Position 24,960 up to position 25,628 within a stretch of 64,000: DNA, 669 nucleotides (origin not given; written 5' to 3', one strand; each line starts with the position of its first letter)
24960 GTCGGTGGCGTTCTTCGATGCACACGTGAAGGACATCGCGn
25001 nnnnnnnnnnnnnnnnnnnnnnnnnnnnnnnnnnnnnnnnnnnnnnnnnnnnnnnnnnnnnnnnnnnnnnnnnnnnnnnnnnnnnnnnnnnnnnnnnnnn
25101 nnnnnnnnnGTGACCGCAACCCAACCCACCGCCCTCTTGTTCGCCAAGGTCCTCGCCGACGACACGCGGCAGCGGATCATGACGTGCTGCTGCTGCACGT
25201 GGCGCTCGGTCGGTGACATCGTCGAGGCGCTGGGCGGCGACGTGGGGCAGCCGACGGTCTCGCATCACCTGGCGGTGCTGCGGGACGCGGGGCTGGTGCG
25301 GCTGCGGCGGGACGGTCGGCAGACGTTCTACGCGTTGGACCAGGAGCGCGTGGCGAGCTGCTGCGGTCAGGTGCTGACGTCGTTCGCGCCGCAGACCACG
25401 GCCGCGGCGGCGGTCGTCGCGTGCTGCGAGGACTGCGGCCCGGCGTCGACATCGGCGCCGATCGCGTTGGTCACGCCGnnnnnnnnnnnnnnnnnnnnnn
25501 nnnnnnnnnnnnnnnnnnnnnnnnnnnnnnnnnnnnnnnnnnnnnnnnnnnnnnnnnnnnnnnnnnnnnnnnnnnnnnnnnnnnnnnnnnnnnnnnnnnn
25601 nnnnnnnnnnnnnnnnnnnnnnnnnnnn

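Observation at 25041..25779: Cys-rich ArsR-type sensor with a textbook promoter inside ATCGAT palindromes, followed by a 54-aa Cys16 metallothionein-like ORF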

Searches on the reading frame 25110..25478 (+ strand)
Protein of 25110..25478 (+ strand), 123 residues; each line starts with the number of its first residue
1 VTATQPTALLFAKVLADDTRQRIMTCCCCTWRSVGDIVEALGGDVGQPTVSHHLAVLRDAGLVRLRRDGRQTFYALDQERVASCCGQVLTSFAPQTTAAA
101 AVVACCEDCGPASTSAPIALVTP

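Call 6: search_protein_families(library=pfam, proteins=[window:25110-25478:+], max_evalue=1)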
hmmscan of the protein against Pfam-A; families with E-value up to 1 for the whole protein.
window:25110-25478:+ (123 aa): 10 families
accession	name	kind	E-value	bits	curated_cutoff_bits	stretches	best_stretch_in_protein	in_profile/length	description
PF01022.26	HTH_5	-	4.5e-09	36.5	22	1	20-64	4-46/47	Bacterial regulatory protein, arsR family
PF12840.13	HTH_20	-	4.7e-08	33.3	27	1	15-66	1-51/51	Helix-turn-helix domain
PF12802.13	MarR_2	-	0.0031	18.1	27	1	33-69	22-56/61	MarR family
PF24033.1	DUF7342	-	0.0049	17.3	31.6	1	44-82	28-66/150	Family of unknown function (DUF7342)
PF01316.27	Arg_repressor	-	0.0076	16.4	27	1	33-79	24-67/70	Arginine repressor, DNA binding domain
PF03965.22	Penicillinase_R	-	0.021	15.6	22.6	1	33-82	19-70/115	Penicillinase repressor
PF07106.19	TBPIP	-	0.036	14.4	22.8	1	33-75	18-60/62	TBPIP/Hop2 winged helix domain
PF14451.12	Ub-Mut7C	-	0.095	13.1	23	1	15-42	16-43/81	Mut7-C ubiquitin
PF13545.12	HTH_Crp_2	-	0.13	12.7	27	1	47-79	36-65/70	Crp-like helix-turn-helix domain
PF11763.13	DIPSY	-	0.46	11.1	25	0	17-29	35-47/122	Cell-wall adhesin ligand-binding C-terminal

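Call 7: search_protein_families(library=ncbifam, proteins=[window:25110-25478:+], max_evalue=1)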
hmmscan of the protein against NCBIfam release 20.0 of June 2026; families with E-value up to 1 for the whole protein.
window:25110-25478:+ (123 aa): 13 families
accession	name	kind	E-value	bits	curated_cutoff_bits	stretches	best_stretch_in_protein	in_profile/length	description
NF033788.1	HTH_metalloreg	subfamily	7.3e-20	70.6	55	1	11-83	4-75/77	metalloregulator ArsR/SmtB family transcription factor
NF045707.1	Dbac_1936_reg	equivalog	1.5e-14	53.8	115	1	8-84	7-81/99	ArsR/SmtB-type metalloregulator TsoR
NF040642.1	sulf_sens_BigR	equivalog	2.3e-13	50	155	1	12-89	14-89/95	sulfite-sensing transcriptional repressor BigR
NF033789.1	repress_SdpR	subfamily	8.1e-13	48.1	100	1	13-78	3-66/79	autorepressor SdpR family transcription factor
NF047906.1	CdPbTransRegCmtR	equivalog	2.7e-09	36.9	150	1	12-90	15-91/104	Cd(II)/Pb(II)-sensing metalloregulatory transcriptional regulator CmtR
NF007528.0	PRK10141.1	subfamily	4.2e-09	36.3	97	1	9-88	7-84/117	metalloregulator ArsR/SmtB family transcription factor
NF041413.1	ArsR_Rv2640c_fam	equivalog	6.9e-09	36.1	155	1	12-86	36-111/118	Rv2640c family ArsR-like transcriptional regulator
NF053755.1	MsvR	equivalog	0.0017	18.1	220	1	14-84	9-80/236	transcriptional factor MsvR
NF053602.1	Phr_regulator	exception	0.0017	17.9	320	1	13-66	7-58/191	heat shock transcription regulator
TIGR01529.1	argR_whole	equivalog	0.029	14.4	130.45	1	37-105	25-93/146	arginine repressor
NF050184.1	VpaChn25_0724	subfamily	0.064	13.4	65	1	35-72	25-62/88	VpaChn25_0724 family phage protein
NF008273.0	PRK11050.1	equivalog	0.2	11.3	153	1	36-67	59-88/156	manganese-binding transcriptional regulator MntR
NF005061.0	PRK06474.1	equivalog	0.3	11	121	1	14-80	7-79/178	hypothetical protein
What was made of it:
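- On ArsR/SmtB transcriptional repressors (regulator): NCBIfam NF033788 at 70.6 bits (cutoff 55) (calls 6, 7).
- On ArsD metallochaperone: No ArsD domain hit (calls 6, 7).
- Checked: The regulator is ArsR/SmtB: Pfam HTH_5 at 4.5e-9, and NCBIfam NF033788 at 70.6 bits against a cutoff of 55 (calls 6, 7).
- ArsR family membership (calls 6, 7).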

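Call 9: find_related_loci(query=window:25110-25478:+, collection=genome_contigs, flank=6000)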
Query window:25110-25478:+ (123 aa) in genome_contigs; peptide patterns used: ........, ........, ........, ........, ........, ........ (x = any residue, [..] = any of these).
600 stretches matched a pattern (row limit reached: there are more); 508 encode a relative of the query (tblastn E <= 1e-3); the best 80 are kept; 80 distinct loci.
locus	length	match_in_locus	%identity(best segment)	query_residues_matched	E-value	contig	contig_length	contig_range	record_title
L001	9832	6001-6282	60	8-103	2e-38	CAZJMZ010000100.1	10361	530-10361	MAG TPA_asm: uncultured Anaerolinea sp. isolate binchicken_co197_376 genome assembly, contig: NODE_11996_length_10361_co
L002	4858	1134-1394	61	11-99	4e-35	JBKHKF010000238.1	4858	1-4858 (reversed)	MAG: Anaerolineales bacterium isolate D5M12_8 NODE_9961_length_4858_cov_6.889444, whole genome shotgun sequence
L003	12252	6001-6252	63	11-96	1e-32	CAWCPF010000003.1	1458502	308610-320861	MAG: uncultured Chloroflexia bacterium isolate MFD04944.bin.2.131 genome assembly, contig: contig_37214, whole genome sh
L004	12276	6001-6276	50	8-99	9e-31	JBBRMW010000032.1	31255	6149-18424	MAG: Aggregatilineales bacterium isolate La1_metabat2.073 LA1C_B2.073_k141_2724127L_31255_cov_12.0330, whole genome shot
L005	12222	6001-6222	47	11-84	7e-15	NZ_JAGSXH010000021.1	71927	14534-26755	Actinocrinis puniceicyclus strain DSM 45618 NODE_21_length_71927_cov_11.7192, whole genome shotgun sequence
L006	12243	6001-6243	46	7-84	3e-14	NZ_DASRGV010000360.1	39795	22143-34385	MAG: Actinocrinis sp. isolate SMAG_U10067 k141_1467556, whole genome shotgun sequence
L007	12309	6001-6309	40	1-110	4e-13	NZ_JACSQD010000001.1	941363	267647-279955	Arthrobacter gallicola strain Sa2CUA1 NODE_1_length_941363_cov_35.022079, whole genome shotgun sequence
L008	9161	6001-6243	45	7-84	4e-13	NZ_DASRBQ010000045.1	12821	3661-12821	MAG: Actinocrinis sp. isolate SMAG_U9931 k141_465884, whole genome shotgun sequence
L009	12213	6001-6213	47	13-82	1e-12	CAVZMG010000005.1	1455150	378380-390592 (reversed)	MAG: uncultured Actinomycetes bacterium isolate MFD02134.bin.1.239 genome assembly, contig: contig_3430, whole genome sh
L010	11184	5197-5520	33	13-122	3e-12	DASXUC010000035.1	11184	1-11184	MAG TPA_asm: bacterium isolate SMAG_U4708 k141_2157121, whole genome shotgun sequence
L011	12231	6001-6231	44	13-88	2e-12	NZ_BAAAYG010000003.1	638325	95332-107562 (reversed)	Nesterenkonia halobia strain JCM 11483 sequence03, whole genome shotgun sequence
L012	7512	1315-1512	42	13-79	4e-12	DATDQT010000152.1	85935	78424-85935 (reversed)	MAG TPA_asm: bacterium isolate SMAG_U7955 k141_2605898, whole genome shotgun sequence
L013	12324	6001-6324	33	3-114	1e-11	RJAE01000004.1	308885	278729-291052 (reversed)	Arthrobacter sulfonylureivorans strain LAM7117 LAM7117_Contig4, whole genome shotgun sequence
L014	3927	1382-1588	41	8-76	1e-11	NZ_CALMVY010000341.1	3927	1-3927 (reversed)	MAG: uncultured Arthrobacter sp. isolate SRR6670122_bin.58_CONCOCT_v1.1_MAG ERZ534011.15830, whole genome shotgun sequen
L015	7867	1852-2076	42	6-94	2e-11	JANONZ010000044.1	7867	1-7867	MAG: Thermomicrobiales bacterium isolate VAR_43_metabat_27 VAR_43_k141_982492, whole genome shotgun sequence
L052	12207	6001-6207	41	8-76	3e-10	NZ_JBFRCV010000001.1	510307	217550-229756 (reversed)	Arthrobacter sp. YAF34 SCAFFOLD_0, whole genome shotgun sequence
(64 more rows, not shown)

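Call 20: find_related_loci(query=A1, collection=metagenome_contigs, flank=3000)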
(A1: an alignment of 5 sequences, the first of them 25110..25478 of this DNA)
Query A1 (123 aa) in metagenome_contigs; peptide patterns used: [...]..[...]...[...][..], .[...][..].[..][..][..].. (x = any residue, [..] = any of these).
600 stretches matched a pattern (row limit reached: there are more); 472 encode a relative of the query (tblastn E <= 1e-3); the best 80 are kept; 80 distinct loci.
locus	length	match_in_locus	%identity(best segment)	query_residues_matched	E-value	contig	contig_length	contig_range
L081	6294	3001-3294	66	1-102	2e-40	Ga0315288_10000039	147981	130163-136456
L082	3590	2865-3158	66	1-102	2e-40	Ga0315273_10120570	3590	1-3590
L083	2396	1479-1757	63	9-103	5e-40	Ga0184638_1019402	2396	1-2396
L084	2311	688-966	63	9-103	7e-40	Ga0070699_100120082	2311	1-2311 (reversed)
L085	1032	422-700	62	9-103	1e-41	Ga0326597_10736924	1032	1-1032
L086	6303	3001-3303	63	1-102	8e-40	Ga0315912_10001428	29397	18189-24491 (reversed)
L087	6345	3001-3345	59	1-118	8e-40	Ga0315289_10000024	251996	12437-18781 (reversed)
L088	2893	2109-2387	63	9-103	6e-40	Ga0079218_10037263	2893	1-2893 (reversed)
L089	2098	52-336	62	11-107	7e-40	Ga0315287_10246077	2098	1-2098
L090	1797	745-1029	62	8-102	7e-40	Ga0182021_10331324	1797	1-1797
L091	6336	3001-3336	57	11-123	2e-39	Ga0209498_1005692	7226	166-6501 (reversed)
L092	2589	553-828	63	9-102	3e-39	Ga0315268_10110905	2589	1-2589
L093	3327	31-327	60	4-103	2e-39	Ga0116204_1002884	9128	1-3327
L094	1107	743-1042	54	2-103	1e-40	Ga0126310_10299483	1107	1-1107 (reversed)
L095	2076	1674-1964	61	4-102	5e-39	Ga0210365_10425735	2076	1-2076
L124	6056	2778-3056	60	9-103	6e-38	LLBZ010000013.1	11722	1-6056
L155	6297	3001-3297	56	3-103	4e-37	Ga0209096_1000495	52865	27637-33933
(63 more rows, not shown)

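Call 27: search_solved_structures(query=A1, max_evalue=0.00001, show_alignments=4)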
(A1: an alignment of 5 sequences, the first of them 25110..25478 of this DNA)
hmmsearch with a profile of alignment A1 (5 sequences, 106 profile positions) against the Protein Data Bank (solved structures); distinct sequences matched with E-value up to 0.00001: 30.
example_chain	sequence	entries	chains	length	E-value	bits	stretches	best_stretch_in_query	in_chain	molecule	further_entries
7p6f_AAA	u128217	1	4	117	3.8e-15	58.8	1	14-96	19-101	Transcriptional regulator SrnR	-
1r22_A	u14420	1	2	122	2.9e-14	56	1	9-83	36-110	Transcriptional repressor smtB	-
1r1t_A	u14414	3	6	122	3e-14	55.9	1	9-83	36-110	Transcriptional repressor smtB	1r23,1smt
3jth_A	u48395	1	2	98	9e-14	54.4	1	4-83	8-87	Transcription activator HlyU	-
4k2e_A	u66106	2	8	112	9.2e-14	54.4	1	4-83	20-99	Transcriptional activator HlyU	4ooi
5znx_A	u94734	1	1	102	1.1e-13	54.1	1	4-83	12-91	Transcriptional activator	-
4ggg_A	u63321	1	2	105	1.8e-13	53.4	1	11-89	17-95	Repressor protein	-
6cda_A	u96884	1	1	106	2.3e-13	53.1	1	11-89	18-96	ArsR family transcriptional regulator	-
3pqj_A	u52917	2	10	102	4.4e-13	52.2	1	10-96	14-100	Biofilm growth-associated repressor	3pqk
2kjb_A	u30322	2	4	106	4.5e-13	52.1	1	11-89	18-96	CzrA protein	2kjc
1r1u_A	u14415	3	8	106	4.5e-13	52.1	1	11-89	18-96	repressor protein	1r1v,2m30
2jsc_A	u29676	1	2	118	8.2e-13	51.3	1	9-95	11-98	Transcriptional regulator Rv1994c/MT2050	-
6cdb_A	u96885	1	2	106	8.3e-13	51.3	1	11-89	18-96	ArsR family transcriptional regulator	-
1u2w_A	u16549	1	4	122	4.2e-12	49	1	12-82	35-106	Cadmium efflux system accessory protein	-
3f72_A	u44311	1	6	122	1.9e-11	46.9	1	12-81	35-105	Cadmium efflux system accessory protein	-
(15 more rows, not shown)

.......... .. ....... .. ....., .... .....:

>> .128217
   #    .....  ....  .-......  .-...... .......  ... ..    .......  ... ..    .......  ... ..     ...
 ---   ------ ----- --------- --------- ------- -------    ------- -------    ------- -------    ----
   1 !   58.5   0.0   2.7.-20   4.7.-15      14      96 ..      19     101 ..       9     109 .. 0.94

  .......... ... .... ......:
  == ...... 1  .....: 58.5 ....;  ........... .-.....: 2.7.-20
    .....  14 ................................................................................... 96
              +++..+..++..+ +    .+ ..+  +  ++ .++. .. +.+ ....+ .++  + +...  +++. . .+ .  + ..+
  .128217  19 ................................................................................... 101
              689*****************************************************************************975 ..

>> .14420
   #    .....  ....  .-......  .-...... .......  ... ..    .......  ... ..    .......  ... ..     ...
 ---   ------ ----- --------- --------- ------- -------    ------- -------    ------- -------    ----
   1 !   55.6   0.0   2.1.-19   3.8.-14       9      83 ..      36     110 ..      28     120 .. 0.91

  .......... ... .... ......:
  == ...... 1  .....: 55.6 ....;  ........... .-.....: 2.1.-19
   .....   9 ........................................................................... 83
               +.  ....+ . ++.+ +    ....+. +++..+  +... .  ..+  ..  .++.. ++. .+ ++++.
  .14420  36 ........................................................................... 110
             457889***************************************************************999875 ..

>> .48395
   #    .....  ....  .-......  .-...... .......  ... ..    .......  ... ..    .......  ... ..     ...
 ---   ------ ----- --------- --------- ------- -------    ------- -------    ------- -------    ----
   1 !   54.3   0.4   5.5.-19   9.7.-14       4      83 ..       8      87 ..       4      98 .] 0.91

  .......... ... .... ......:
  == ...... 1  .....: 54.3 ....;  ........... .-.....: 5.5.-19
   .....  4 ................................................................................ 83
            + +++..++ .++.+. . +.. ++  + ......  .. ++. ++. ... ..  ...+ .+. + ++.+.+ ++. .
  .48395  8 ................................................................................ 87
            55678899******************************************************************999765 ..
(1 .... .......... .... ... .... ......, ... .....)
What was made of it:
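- The regulator's best PDB relatives by sequence are SrnR and SmtB (call 27).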

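Call 35: search_protein_families(library=pfam, proteins=[L124:2443-2763:+, L124:3367-4404:+, L124:4425-5228:+, L086:3539-4174:+, L086:4174-4560:+, L086:4590-5483:+, L155:975-1904:+, L155:3776-5197:-, L002:1671-2684:-, L001:6378-7175:+], max_evalue=0.001)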
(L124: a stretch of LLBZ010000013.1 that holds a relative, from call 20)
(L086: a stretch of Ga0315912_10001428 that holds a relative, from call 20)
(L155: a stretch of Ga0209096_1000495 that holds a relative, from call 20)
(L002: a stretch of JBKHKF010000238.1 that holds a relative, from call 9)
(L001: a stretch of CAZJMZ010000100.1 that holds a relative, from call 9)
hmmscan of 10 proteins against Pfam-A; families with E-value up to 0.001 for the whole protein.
L124:2443-2763:+ (107 aa): 0 families

L124:3367-4404:+ (346 aa): 1 family
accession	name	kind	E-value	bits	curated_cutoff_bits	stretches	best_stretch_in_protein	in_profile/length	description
PF03773.19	ArsP_1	-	2.9e-37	128.8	32.3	1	20-342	15-293/294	Predicted permease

L124:4425-5228:+ (268 aa): 15 families
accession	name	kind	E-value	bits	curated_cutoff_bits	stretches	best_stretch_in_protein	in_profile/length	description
PF13847.12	Methyltransf_31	-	8.2e-40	136.3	27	1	71-205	3-133/145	Methyltransferase domain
PF13649.12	Methyltransf_25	-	5.8e-24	85.1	27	1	75-171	1-97/97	Methyltransferase domain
PF08241.18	Methyltransf_11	-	7.8e-23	81.4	21.2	1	76-174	1-94/95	Methyltransferase domain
PF01209.24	Ubie_methyltran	-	1.4e-18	67.6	20.1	1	67-177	43-153/233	ubiE/COQ5 methyltransferase family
PF08242.18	Methyltransf_12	-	7.8e-15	55.8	30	1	76-173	1-98/98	Methyltransferase domain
PF13489.12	Methyltransf_23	-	3.1e-13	50.2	27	1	60-189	9-130/164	Methyltransferase domain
PF01135.25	PCMT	-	1.8e-09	38.1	20.3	1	66-129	68-131/210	Protein-L-isoaspartate(D-aspartate) O-methyltransferase (PCMT)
PF06325.19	PrmA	-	1.8e-08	34.6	22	1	69-181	159-264/296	Ribosomal protein L11 methyltransferase (PrmA)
PF05175.20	MTS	-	1.2e-07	31.9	23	1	71-175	31-138/170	Methyltransferase small domain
PF13679.12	Methyltransf_32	-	1.1e-05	25.9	27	1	70-144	24-105/143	Methyltransferase domain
PF01728.25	FtsJ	-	1.8e-05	25.2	24.1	1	69-155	19-106/181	FtsJ-like methyltransferase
PF20922.3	Anamorsin_N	-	8.6e-05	22.7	27.1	1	131-181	42-93/163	Anamorsin, N-terminal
PF02353.26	CMAS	-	0.0001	22.2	27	1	67-180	58-169/273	Mycolic acid cyclopropane synthetase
PF01170.24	UPF0020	-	0.00015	22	22.3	1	95-147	75-128/197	RMKL-like, methyltransferase domain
PF05148.21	Methyltransf_8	-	0.00031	21.1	27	1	131-179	113-160/219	Hypothetical methyltransferase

L086:3539-4174:+ (212 aa): 9 families
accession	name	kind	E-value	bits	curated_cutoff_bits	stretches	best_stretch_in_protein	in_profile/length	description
PF08241.18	Methyltransf_11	-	3.9e-25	88.7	21.2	1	45-137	2-94/95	Methyltransferase domain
PF13847.12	Methyltransf_31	-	7.2e-22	78.1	27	1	42-172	6-144/145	Methyltransferase domain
PF13649.12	Methyltransf_25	-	7.4e-22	78.3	27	1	43-134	1-97/97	Methyltransferase domain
PF13489.12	Methyltransf_23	-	1.3e-15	57.9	27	1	37-172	20-157/164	Methyltransferase domain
PF08242.18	Methyltransf_12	-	2.3e-15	57.5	30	1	45-136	2-98/98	Methyltransferase domain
PF01209.24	Ubie_methyltran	-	7.7e-12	45.5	20.1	1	40-140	48-153/233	ubiE/COQ5 methyltransferase family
PF05148.21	Methyltransf_8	-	7.7e-05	23.1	27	1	37-163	70-181/219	Hypothetical methyltransferase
PF05175.20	MTS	-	0.00029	20.9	23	1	38-83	28-77/170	Methyltransferase small domain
PF08003.17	Methyltransf_9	-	0.00061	19.3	23.8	1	36-186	110-272/315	Protein of unknown function (DUF1698)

L086:4174-4560:+ (129 aa): 1 family
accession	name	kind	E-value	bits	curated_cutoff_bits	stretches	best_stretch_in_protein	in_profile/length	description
PF01451.26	LMWPc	-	6.8e-19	68.9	23.2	1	5-125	2-144/144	Low molecular weight phosphotyrosine protein phosphatase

L086:4590-5483:+ (298 aa): 1 family
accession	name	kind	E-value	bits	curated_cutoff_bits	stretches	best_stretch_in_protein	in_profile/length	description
PF00892.27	EamA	-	1.3e-43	149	28.2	2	20-146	9-134/135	EamA-like transporter family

L155:975-1904:+ (310 aa): 1 family
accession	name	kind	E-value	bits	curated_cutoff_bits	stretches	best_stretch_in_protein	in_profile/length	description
PF03773.19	ArsP_1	-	2.3e-43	148.9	32.3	1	21-303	16-293/294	Predicted permease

L155:3776-5197:- (474 aa): 2 families
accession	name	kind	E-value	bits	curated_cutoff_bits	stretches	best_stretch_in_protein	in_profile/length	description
PF07690.21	MFS_1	-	1.1e-31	110.5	33.4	1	22-373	1-345/347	Major Facilitator Superfamily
PF05977.19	MFS_3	-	1.5e-10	40.6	27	1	21-362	14-347/524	Transmembrane secretion effector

L002:1671-2684:- (338 aa): 2 families
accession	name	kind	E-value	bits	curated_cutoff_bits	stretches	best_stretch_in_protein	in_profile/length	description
PF00586.29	AIRS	-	9.4e-22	78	24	1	35-142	1-112/112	AIR synthase related protein, N-terminal domain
PF02769.27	AIRS_C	-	3.4e-16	60.2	23.1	1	154-314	1-154/156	AIR synthase related protein, C-terminal domain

L001:6378-7175:+ (266 aa): 15 families
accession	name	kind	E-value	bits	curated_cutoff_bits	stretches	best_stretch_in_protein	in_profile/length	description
PF13847.12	Methyltransf_31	-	1.1e-39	135.9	27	1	69-215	2-145/145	Methyltransferase domain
PF13649.12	Methyltransf_25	-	1.6e-23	83.6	27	1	74-170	1-97/97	Methyltransferase domain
PF08241.18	Methyltransf_11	-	3.3e-22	79.4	21.2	1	75-173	1-94/95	Methyltransferase domain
PF01209.24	Ubie_methyltran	-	1.1e-19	71.2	20.1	1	68-176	45-153/233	ubiE/COQ5 methyltransferase family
PF08242.18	Methyltransf_12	-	1.1e-14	55.4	30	1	75-172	1-98/98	Methyltransferase domain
PF13489.12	Methyltransf_23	-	2.1e-14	54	27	1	68-220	20-163/164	Methyltransferase domain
PF01135.25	PCMT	-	6e-10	39.7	20.3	1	65-128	68-131/210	Protein-L-isoaspartate(D-aspartate) O-methyltransferase (PCMT)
PF05175.20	MTS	-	2.1e-06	28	23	1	71-174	32-138/170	Methyltransferase small domain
PF06325.19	PrmA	-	8.9e-06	25.8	22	1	69-179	160-263/296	Ribosomal protein L11 methyltransferase (PrmA)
PF01728.25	FtsJ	-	1.5e-05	25.5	24.1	1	68-155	19-107/181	FtsJ-like methyltransferase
PF13679.12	Methyltransf_32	-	2.2e-05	24.9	27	1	70-143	25-105/143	Methyltransferase domain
PF01170.24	UPF0020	-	0.00036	20.7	22.3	1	94-146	75-128/197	RMKL-like, methyltransferase domain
PF02353.26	CMAS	-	0.00052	19.8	27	1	66-179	58-169/273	Mycolic acid cyclopropane synthetase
PF05148.21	Methyltransf_8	-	0.00074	19.9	27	0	129-177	112-159/219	Hypothetical methyltransferase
PF20922.3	Anamorsin_N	-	0.00079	19.6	27.1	1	131-180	43-93/163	Anamorsin, N-terminal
